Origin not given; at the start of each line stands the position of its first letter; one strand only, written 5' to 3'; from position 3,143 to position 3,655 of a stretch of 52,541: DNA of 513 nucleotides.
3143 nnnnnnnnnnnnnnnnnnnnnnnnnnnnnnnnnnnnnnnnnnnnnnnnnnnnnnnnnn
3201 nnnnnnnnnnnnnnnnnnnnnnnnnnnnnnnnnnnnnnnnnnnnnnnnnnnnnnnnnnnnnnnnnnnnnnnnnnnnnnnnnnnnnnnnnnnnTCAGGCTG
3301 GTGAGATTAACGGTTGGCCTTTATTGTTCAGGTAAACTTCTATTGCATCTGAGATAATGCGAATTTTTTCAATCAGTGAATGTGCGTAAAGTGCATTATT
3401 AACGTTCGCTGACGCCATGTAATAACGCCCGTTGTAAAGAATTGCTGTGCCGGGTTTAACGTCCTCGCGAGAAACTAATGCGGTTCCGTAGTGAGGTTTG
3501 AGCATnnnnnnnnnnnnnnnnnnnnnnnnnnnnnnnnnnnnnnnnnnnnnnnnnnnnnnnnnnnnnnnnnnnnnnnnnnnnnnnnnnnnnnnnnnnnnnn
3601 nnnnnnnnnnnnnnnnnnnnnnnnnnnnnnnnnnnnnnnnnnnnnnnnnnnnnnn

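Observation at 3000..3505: Two small early ORFs next to gam as candidate host-takeover or anti-defence genes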

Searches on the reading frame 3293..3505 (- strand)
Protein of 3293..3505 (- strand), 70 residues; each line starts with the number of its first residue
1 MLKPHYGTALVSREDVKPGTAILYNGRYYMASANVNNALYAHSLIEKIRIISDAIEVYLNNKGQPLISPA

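Call 3: search_protein_families(library=phrogs, proteins=[window:3293-3505:-], max_evalue=0.01)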
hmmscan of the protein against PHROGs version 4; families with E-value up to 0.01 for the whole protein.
window:3293-3505:- (70 aa): 1 family
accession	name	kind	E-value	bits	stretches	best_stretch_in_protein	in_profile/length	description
phrog_294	-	other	3.5e-32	111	1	1-69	13-81/83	Kil protein for bacterial septation inhibition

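Call 4: search_protein_families(library=pfam, proteins=[window:3293-3505:-], max_evalue=0.1)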
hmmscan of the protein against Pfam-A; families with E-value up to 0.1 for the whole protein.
window:3293-3505:- (70 aa): 0 families

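Call 5: search_protein_families(library=ncbifam, proteins=[window:3293-3505:-], max_evalue=0.1)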
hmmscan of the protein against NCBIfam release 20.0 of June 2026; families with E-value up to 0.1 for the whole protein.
window:3293-3505:- (70 aa): 2 families
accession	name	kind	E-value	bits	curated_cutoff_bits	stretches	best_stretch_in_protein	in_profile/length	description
NF008465.0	PRK11354.1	subfamily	8.2e-19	67.4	92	1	1-66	1-68/73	FtsZ inhibitor protein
NF033857.1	BPSL0067_fam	subfamily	0.076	13.3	27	1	7-52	28-75/115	BPSL0067 family protein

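Call 31: find_homologous_proteins(query=window:3293-3505:-, max_evalue=0.001)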
Query window:3293-3505:- (70 aa): 12 proteins with E <= 0.001 among 12 candidates.
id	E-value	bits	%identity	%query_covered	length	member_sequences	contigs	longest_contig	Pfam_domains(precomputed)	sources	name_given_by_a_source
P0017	3.5e-38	145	99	100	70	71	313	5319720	PF27398.1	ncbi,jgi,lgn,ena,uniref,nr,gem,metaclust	ncbi:cell division inhibitor protein [Escherichia coli]|jgi:hypothetical protein|uniref:Cell divisio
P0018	7.0e-34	132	90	100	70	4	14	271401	PF27398.1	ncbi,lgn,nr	ncbi:cell division inhibitor protein [Escherichia coli]|nr:cell division inhibitor protein [Escheric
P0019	1.3e-30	122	85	97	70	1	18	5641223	PF27398.1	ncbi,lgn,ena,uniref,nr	ncbi:TPA: cell division inhibitor protein [Escherichia coli]|uniref:cell division inhibitor protein 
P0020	6.0e-21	91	100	63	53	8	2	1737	PF27398.1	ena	-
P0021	9.5e-17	78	61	96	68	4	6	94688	PF27398.1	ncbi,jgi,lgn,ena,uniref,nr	ncbi:MAG: kil [Proteobacteria bacterium]|uniref:cell division protein FtsZ n=1 Tax=Citrobacter freun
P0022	9.5e-17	78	60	96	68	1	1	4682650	PF27398.1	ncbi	ncbi:cell division protein FtsZ [Salmonella enterica]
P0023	1.2e-15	74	98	59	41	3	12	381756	PF27398.1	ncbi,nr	ncbi:putative Kil protein [Escherichia coli EC1735]|nr:putative Kil protein [Escherichia coli PA9] E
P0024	4.3e-15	73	57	97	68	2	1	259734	PF27398.1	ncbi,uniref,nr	ncbi:hypothetical protein [Enterobacter ludwigii]|uniref:hypothetical protein n=1 Tax=Enterobacter l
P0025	7.0e-15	72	59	90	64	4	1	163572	PF27398.1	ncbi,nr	ncbi:cell division protein FtsZ [Pantoea ananatis BRT175]|nr:cell division protein FtsZ [Pantoea ana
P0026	9.7e-15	72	59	90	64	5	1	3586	PF27398.1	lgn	-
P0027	1.1e-14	71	88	59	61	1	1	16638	PF27398.1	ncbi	-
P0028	2.8e-14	70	55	96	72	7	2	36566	PF27398.1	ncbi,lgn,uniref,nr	ncbi:TPA: hypothetical protein G8O67_005345 [Salmonella enterica]|uniref:Cell division protein FtsZ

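Call 47: search_protein_families(library=padloc, proteins=[window:3293-3505:-], max_evalue=0.01)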
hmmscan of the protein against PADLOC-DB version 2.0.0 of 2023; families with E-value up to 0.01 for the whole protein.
window:3293-3505:- (70 aa): 0 families

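Call 48: search_dna_similar(query=window:3293-3505:-, collection=phages, mode=protein, max_evalue=0.001, max_rows=60, rows=spread)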
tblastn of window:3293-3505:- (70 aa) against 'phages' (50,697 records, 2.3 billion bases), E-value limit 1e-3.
Records with a match: 152; places in all: 152; records where one place covers at least 80% of the query: 151.
Best place of each record, by identity: >=99% 83; 95-99% 15; <60% 54.
By first word of the organism name: Stx2a-converting 62; Escherichia 51; Klebsiella 10; Enterobacteria 8; Shigella 6; Enterobacter 5; Stx2-converting 3; Salmonella 2; Cronobacter 2; Stx1a-converting 1; and 2 more.
By host as written in the record: - 71; Escherichia coli 17; Klebsiella pneumoniae 7; Escherichia coli C 4; Escherichia coli str. K-12 substr. MG1655 3; Enterobacter cloacae 3; Escherichia coli O103:H25 strain NIPH-11060424/NVH-734 2; Escherichia coli CB13374, serotype O104:H4 2; and 30 more.
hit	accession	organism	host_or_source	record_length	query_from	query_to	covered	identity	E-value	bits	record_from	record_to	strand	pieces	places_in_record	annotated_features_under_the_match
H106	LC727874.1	Stx2a-converting phage Stx2a_JNE202033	-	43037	1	70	100%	100.0%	1e-39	142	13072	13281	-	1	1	record has no annotation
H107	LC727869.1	Stx2a-converting phage Stx2a_JNE110649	-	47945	1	70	100%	100.0%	1e-39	142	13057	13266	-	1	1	record has no annotation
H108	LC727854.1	Stx2a-converting phage Stx2a_JNE090861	-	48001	1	70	100%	100.0%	1e-39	142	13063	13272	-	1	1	record has no annotation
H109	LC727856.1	Stx2a-converting phage Stx2a_2409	-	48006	1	70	100%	100.0%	1e-39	142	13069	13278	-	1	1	record has no annotation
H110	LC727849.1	Stx2a-converting phage Stx2a_JNE071577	-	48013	1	70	100%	100.0%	1e-39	142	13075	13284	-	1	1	record has no annotation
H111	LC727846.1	Stx2a-converting phage Stx2a_JNE092371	-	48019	1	70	100%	100.0%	1e-39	142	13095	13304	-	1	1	record has no annotation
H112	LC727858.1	Stx2a-converting phage Stx2a_JNE102208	-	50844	1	70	100%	100.0%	1e-39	142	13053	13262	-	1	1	record has no annotation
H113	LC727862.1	Stx2a-converting phage Stx2a_JNE131866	-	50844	1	70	100%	100.0%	1e-39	142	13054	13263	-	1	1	record has no annotation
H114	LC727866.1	Stx2a-converting phage Stx2a_154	-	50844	1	70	100%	100.0%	1e-39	142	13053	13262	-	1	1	record has no annotation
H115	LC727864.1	Stx2a-converting phage Stx2a_PV06-98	-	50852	1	70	100%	100.0%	1e-39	142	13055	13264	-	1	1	record has no annotation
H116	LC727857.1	Stx2a-converting phage Stx2a_JNE082796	-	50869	1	70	100%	100.0%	1e-39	142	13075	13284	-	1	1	record has no annotation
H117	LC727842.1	Stx2a-converting phage Stx2a_JNE130812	-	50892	1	70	100%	100.0%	1e-39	142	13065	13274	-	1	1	record has no annotation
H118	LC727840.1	Stx2a-converting phage Stx2a_JNE122398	-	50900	1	70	100%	100.0%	1e-39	142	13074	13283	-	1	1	record has no annotation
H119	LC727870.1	Stx2a-converting phage Stx2a_EH0430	-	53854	1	70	100%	100.0%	1e-39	142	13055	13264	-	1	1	record has no annotation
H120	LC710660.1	Stx2-converting phage F039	human stool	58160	1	70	100%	100.0%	1e-39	142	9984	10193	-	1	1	kilR: phage cell division inhibitor protein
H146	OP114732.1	Klebsiella phage GZ7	Klebsiella pneumoniae THR60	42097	1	66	94%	40.9%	8e-7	49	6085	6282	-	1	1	cell division inhibitor protein | hypothetical protein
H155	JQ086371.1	Enterobacteria phage HK225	Escherichia coli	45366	1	66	94%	37.9%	3e-5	45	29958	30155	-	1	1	Kil protein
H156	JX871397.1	Enterobacteria phage phi80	Escherichia coli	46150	5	66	89%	39.1%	4e-5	45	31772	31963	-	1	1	kil: FtsZ inhibitor protein Kil | hypothetical protein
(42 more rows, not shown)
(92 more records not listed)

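Call 49: get_annotated_region(hit=H156, flank=3000)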
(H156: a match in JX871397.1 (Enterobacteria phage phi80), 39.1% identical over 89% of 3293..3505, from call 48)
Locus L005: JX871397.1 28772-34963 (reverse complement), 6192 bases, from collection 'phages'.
description: Enterobacteria phage phi80, complete genome.
organism: Enterobacteria phage phi80 (NCBI taxid 10713)
taxonomy: Viruses; Duplodnaviria; Heunggongvirae; Uroviricota; Caudoviricetes
host: Escherichia coli; source: -; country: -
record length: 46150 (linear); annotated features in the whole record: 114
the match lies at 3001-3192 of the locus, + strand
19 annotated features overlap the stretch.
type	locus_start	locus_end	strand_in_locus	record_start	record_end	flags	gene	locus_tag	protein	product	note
CDS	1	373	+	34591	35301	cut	cI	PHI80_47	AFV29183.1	CI transcriptional regulator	-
CDS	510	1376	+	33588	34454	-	-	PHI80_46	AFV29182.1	protein 40A (acetate kinase superfamily domain)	40A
protein_bind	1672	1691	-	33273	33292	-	-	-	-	CI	operator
protein_bind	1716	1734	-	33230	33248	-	-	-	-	CI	operator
regulatory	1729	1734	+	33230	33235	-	-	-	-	minus_35_signal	pL; leftward promoter for early transcription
protein_bind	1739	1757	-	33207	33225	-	-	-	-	CI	operator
regulatory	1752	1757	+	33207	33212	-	-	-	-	minus_10_signal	pL; leftward promoter for early transcription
regulatory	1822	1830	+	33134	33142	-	-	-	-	other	nutL boxA; putative N-utilization leftward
regulatory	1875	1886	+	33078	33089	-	-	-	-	other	nutL core; putative N-utilization leftward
CDS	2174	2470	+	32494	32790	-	N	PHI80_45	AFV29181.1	early transcription antiterminator protein N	similar to lambda N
regulatory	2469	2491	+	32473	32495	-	-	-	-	terminator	tL1A; rho-independent leftward transcription terminator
regulatory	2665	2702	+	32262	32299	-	-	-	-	terminator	tL1B; rho-dependent leftward transcription terminator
CDS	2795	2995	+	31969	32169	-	-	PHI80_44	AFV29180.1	hypothetical protein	antisense to PHI80_43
CDS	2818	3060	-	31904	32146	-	-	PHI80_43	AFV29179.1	hypothetical protein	antisense to PHI80_44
CDS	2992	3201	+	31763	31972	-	kil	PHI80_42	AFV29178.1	FtsZ inhibitor protein Kil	blocks host cell division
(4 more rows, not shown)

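Call 50: get_annotated_region(hit=H155, flank=2500)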
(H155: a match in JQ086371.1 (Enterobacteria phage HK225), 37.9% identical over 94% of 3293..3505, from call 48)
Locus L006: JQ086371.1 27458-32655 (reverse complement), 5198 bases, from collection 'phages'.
description: Enterobacteria phage HK225, complete genome.
organism: Enterobacteria phage HK225 (NCBI taxid 1147144)
taxonomy: Viruses; Duplodnaviria; Heunggongvirae; Uroviricota; Caudoviricetes
host: Escherichia coli; source: -; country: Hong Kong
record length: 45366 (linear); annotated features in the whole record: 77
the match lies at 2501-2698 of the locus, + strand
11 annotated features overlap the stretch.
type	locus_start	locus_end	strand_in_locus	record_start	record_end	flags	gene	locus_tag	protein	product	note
CDS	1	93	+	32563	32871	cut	-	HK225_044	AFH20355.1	hypothetical protein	similar to C-terminus of NP_037734.1 Gp49 [Enterobacteria phage HK97]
CDS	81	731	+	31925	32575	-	-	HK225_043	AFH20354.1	hypothetical protein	similar to NP_037733 Gp48 [Enterobacteria phage HK97]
CDS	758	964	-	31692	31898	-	-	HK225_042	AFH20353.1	hypothetical protein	similar to YP_001175743.1 hypothetical protein Ent638_1009 [Enterobacter sp. 638]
regulatory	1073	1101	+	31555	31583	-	-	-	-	promoter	similar to consensus Escherichia coli promoter TTGACA(N15-17)TATAAT with 2 bp mismatch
CDS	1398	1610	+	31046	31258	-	-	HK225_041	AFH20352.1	hypothetical protein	similar to YP_002328238.1 hypothetical protein E2348C_0669 [Escherichia coli O127:H6 str. E2348/69]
CDS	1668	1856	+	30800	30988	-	-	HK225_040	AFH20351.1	hypothetical protein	-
CDS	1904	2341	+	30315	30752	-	-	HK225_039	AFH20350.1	hypothetical protein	-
CDS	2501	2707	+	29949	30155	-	-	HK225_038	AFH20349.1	Kil protein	similar to ADU03702.1 putative Kil protein [Enterobacteria phage VT2phi_272]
CDS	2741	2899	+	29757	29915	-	-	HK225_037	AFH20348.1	hypothetical protein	similar to YP_001700637.1 hypothetical protein STM2630.Gifsy1 [Phage Gifsy-1]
CDS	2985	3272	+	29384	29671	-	-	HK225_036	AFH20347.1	hypothetical protein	similar to YP_001700638.1 hypothetical protein STM2631.Gifsy1 [Phage Gifsy-1]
CDS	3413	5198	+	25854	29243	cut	-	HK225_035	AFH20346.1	RecE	similar to ZP_03045951 gifsy-1 prophage RecE [Escherichia coli E22]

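Call 51: get_annotated_region(hit=H146, flank=2500)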
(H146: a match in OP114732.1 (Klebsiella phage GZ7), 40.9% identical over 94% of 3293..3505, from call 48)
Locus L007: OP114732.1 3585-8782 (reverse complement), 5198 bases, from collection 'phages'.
description: Klebsiella phage GZ7, complete genome.
organism: Klebsiella phage GZ7 (NCBI taxid 2972437)
taxonomy: Viruses; Duplodnaviria; Heunggongvirae; Uroviricota; Caudoviricetes
host: Klebsiella pneumoniae THR60; source: hospital sewage; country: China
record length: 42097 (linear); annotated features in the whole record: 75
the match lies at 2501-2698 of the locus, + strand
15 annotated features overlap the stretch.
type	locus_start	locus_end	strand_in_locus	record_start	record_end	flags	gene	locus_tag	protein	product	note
CDS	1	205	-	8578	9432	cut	-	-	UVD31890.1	DNA replication protein O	-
CDS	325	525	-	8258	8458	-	-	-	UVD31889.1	repressor protein CII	-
CDS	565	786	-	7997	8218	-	-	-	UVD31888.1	repressor protein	-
CDS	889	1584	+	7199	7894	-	-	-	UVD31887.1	repressor protein CI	-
CDS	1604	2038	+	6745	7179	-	-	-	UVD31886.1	hypothetical protein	-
CDS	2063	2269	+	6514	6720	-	-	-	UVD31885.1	hypothetical protein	-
CDS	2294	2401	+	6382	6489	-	-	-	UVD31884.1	membrane protein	-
CDS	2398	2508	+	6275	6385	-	-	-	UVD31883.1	hypothetical protein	-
CDS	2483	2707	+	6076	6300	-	-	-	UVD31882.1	cell division inhibitor protein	-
CDS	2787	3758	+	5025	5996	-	-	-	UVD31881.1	hypothetical protein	-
CDS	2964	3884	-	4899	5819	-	-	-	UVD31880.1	hypothetical protein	-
CDS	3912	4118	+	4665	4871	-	-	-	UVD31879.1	hypothetical protein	-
CDS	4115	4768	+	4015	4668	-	-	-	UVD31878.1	hypothetical protein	-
CDS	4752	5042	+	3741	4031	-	-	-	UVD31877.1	hypothetical protein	-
CDS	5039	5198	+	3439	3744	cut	-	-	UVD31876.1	helix-turn-helix domain-containing protein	-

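Call 71: search_protein_families(library=pfam, proteins=[L005:4153-5121:+, L005:3212-4048:+], max_evalue=0.01)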
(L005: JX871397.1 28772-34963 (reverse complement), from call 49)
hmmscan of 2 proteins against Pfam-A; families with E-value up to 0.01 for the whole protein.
L005:4153-5121:+ (322 aa): 0 families

L005:3212-4048:+ (278 aa): 0 families

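Call 72: predict_structure(alignment_id=A2)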
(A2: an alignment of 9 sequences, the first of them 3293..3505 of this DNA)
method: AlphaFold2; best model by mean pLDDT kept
length: 70 residues; sequences in the alignment: 9
mean_pLDDT: 90.4   pTM: 0.77
mean pLDDT of the five models: 90.4, 90.2, 90.3, 89.1, 89.1
residues with pLDDT >= 90: 56; 70-90: 9; 50-70: 5; < 50: 0
segments of 3 or more residues with pLDDT < 50: none
pLDDT, mean of each block of 10 residues (from residue 1): 82 94 94 89 94 95 85
secondary structure, 60 per line:
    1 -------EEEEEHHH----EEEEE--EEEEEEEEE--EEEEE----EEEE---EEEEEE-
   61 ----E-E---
elements in order: E8-12 E20-24 E27-35 E38-42 E47-50 E54-59

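Call 74: fold_search(model_id=the predicted structure, library=pdb)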
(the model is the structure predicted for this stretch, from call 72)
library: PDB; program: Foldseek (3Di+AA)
matches with E <= 10: 496; with E <= 0.001: 0
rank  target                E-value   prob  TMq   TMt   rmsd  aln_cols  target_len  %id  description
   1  8t2x_eI               5.8e-02  0.94  0.50  0.25  11.1       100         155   10  Hypomethylated yeast 80S bound with cycloheximide, P-site tRNA, A-site tRNA, messenger RNA and eIF5A, PRE (released 2024-12-11)
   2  3er0_B                7.3e-02  1.00  0.60  0.34   7.5        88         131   11  Crystal structure of the full length eIF5A from Saccharomyces cerevisiae (released 2008-12-02)
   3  3er0_A                7.8e-02  1.00  0.60  0.31   4.4        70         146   11  Crystal structure of the full length eIF5A from Saccharomyces cerevisiae (released 2008-12-02)
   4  3cpf_B                8.7e-02  0.99  0.58  0.35   8.6        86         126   10  Crystal structure of human eukaryotic translation initiation factor EIF5A (released 2008-04-15)
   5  3cpf_A                9.8e-02  0.98  0.57  0.33   8.8        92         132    9  Crystal structure of human eukaryotic translation initiation factor EIF5A (released 2008-04-15)
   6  3hks_A                9.8e-02  0.96  0.53  0.28  10.1        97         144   11  Crystal structure of eukaryotic translation initiation factor eIF-5A2 from Arabidopsis thaliana (released 2009-09-29)
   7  8g5y_5A               1.2e-01  0.95  0.54  0.29   9.8        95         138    8  mRNA decoding in human is kinetically and structurally distinct from bacteria (IC state) (released 2023-04-19)
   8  1xtd                  1.3e-01  0.97  0.56  0.29   9.6       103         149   11  Structural Analysis of Leishmania mexicana eukaryotic initiation factor 5a (released 2004-10-26)
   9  3hks_B                1.4e-01  0.96  0.54  0.29  10.3        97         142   11  Crystal structure of eukaryotic translation initiation factor eIF-5A2 from Arabidopsis thaliana (released 2009-09-29)
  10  8y0w_5                1.7e-01  0.98  0.54  0.31   4.6        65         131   11  dormant ribosome with eIF5A, eEF2 and SERBP1 (released 2024-02-07)
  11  8aaf_v                1.7e-01  0.95  0.57  0.30   9.7        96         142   10  Yeast RQC complex in state G (released 2023-03-08)
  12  8put_F                2.1e-01  0.98  0.55  0.31   4.3        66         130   12  IF5A in complex with Deoxyhypusine synthase (released 2024-07-03)
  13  6q84_C                2.1e-01  0.91  0.54  0.30  10.6        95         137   10  Crystal structure of RanGTP-Pdr6-eIF5A export complex (released 2019-05-01)
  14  7n4d_C                2.2e-01  0.97  0.61  0.34   9.2        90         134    8  Translation initiation factor eif-5a family protein from Naegleria fowleri ATCC 30863 (released 2021-06-23)
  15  9rvu_HI               2.2e-01  0.92  0.55  0.30  10.2        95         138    8  in situ S. pombe hibernating ribosome after 7 days of glucose depletion (released 2026-04-01)
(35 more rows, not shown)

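Call 81: search_protein_families(library=phrogs, proteins=[L006:2985-3272:+, L006:2741-2899:+], max_evalue=10)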
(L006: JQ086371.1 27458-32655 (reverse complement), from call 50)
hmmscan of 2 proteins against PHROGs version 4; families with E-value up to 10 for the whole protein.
L006:2985-3272:+ (95 aa): 3 families
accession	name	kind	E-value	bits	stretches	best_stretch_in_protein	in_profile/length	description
phrog_2434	-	unknown function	3.2e-47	160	1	1-94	6-99/100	-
phrog_28671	-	unknown function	0.0038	18.5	1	32-59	3-30/58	-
phrog_20727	-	unknown function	0.042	15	1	10-34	19-45/56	-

L006:2741-2899:+ (52 aa): 3 families
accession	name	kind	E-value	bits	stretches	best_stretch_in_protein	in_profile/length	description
phrog_1520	-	unknown function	3.9e-29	101.3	1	1-52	2-53/53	-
phrog_6751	-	unknown function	3.3e-13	50.8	1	4-51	46-93/94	-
phrog_35839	-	unknown function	0.51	11.3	1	3-13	18-28/44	-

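Call 92: find_related_loci(query=L006:2501-2707:+, collection=viral_contigs, flank=2000)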
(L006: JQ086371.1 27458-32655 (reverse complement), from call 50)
Query L006:2501-2707:+ (68 aa) in viral_contigs; peptide patterns used: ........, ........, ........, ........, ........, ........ (x = any residue, [..] = any of these).
383 stretches matched a pattern; 370 encode a relative of the query (tblastn E <= 1e-3); the best 80 are kept; 80 distinct loci.
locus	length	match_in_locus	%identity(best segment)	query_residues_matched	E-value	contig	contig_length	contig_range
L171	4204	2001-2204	99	1-68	8e-43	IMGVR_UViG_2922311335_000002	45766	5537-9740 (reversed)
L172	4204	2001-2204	99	1-68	1e-42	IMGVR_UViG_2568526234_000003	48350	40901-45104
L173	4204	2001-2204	99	1-68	1e-42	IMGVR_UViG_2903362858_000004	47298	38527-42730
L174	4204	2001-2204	100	1-68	8e-43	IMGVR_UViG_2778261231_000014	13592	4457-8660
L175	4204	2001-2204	99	1-68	8e-43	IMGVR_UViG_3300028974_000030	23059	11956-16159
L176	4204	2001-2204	99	1-68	1e-42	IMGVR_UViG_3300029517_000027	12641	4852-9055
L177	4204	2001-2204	100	1-68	8e-43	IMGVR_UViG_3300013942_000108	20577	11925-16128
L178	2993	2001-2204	99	1-68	1e-42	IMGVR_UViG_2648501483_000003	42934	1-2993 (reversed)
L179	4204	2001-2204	99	1-68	1e-42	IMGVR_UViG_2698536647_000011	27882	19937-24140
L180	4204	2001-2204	99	1-68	8e-43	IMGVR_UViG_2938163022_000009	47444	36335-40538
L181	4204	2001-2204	99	1-68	1e-42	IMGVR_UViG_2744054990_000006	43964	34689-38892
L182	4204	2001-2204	100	1-68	8e-43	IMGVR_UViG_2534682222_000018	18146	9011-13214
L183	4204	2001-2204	99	1-68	1e-42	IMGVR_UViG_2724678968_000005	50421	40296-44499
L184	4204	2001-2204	99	1-68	7e-43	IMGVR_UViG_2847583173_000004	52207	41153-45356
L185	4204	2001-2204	100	1-68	8e-43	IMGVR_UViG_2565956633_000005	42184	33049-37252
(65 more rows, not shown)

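Call 93: find_related_loci(query=P0021, collection=viral_contigs, flank=2000)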
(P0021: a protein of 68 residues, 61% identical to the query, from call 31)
Query P0021 (68 aa) in viral_contigs; peptide patterns used: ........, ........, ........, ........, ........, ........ (x = any residue, [..] = any of these).
15 stretches matched a pattern; 4 encode a relative of the query (tblastn E <= 1e-3); 4 distinct loci.
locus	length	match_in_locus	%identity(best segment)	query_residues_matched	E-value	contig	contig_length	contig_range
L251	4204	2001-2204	100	1-68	1e-44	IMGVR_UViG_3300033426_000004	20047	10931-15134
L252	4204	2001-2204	97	1-68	7e-44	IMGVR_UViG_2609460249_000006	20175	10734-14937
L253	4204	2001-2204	99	1-68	5e-44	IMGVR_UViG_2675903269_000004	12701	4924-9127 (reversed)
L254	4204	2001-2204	96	1-68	3e-42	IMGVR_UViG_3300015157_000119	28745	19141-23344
